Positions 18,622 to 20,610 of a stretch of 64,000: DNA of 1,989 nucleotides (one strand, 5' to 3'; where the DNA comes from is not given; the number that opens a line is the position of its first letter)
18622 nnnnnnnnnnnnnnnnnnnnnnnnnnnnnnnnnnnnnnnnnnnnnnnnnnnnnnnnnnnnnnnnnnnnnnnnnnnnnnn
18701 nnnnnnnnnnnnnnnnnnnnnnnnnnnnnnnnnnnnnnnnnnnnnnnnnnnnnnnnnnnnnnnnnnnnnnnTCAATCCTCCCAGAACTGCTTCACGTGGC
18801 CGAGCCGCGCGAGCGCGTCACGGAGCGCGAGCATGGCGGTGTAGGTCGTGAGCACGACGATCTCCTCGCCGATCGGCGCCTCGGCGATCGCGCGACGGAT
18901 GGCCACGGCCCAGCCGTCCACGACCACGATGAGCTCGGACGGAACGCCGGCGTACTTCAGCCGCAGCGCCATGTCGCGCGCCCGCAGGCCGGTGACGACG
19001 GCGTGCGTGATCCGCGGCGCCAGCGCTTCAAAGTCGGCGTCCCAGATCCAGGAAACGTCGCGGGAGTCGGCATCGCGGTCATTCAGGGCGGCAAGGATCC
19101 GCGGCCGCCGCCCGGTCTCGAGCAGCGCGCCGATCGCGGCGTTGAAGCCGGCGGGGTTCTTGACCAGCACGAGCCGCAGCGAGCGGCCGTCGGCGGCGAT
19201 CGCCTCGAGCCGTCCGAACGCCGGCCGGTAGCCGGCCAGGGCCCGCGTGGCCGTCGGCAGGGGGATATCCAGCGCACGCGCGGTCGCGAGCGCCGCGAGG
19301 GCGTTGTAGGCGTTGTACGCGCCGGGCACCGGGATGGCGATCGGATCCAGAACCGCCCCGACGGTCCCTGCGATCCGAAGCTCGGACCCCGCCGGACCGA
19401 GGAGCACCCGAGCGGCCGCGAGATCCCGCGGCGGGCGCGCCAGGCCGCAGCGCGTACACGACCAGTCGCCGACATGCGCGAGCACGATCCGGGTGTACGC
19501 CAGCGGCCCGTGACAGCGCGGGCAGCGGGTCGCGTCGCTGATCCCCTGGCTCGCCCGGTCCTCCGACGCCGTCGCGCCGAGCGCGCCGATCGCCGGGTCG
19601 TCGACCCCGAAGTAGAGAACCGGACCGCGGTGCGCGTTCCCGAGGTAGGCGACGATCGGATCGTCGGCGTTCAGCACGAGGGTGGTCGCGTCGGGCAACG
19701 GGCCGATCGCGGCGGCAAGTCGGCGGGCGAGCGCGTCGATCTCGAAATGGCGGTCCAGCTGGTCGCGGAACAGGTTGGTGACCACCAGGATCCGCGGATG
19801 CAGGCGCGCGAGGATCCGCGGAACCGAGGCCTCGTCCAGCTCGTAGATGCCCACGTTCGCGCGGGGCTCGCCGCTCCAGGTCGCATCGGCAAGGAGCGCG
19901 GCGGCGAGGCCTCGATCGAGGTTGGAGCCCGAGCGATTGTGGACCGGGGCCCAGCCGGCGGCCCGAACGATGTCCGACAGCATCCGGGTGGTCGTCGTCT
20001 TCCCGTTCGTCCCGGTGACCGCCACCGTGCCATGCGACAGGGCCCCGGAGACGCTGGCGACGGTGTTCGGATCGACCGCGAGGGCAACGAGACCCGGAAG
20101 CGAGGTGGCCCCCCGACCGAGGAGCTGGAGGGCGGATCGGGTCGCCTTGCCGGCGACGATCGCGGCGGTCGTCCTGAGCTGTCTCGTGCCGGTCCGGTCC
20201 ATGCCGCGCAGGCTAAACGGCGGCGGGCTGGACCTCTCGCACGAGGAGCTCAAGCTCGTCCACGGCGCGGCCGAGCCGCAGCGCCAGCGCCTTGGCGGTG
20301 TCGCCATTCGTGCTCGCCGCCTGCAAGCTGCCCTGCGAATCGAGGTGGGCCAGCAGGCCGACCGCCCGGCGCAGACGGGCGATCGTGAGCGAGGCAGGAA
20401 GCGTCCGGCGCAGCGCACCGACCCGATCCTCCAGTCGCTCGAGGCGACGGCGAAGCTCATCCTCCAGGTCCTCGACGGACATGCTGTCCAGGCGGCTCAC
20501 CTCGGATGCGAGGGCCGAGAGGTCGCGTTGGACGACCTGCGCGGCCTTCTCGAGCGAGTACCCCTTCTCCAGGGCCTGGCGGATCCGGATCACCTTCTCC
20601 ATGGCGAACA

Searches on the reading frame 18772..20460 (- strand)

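Call 68: search_protein_families(library=pfam, proteins=[window:18772-20460:-], max_evalue=0.001)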
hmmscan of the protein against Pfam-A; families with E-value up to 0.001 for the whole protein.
window:18772-20460:- (562 aa): 2 families
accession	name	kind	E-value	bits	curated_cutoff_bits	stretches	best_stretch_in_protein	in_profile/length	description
PF08353.15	MurT_C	-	3e-31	108.1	25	1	432-543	1-110/110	MurT ligase C-terminal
PF08245.18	Mur_ligase_M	-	4.3e-18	66.4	24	1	148-290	1-151/200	Mur ligase middle domain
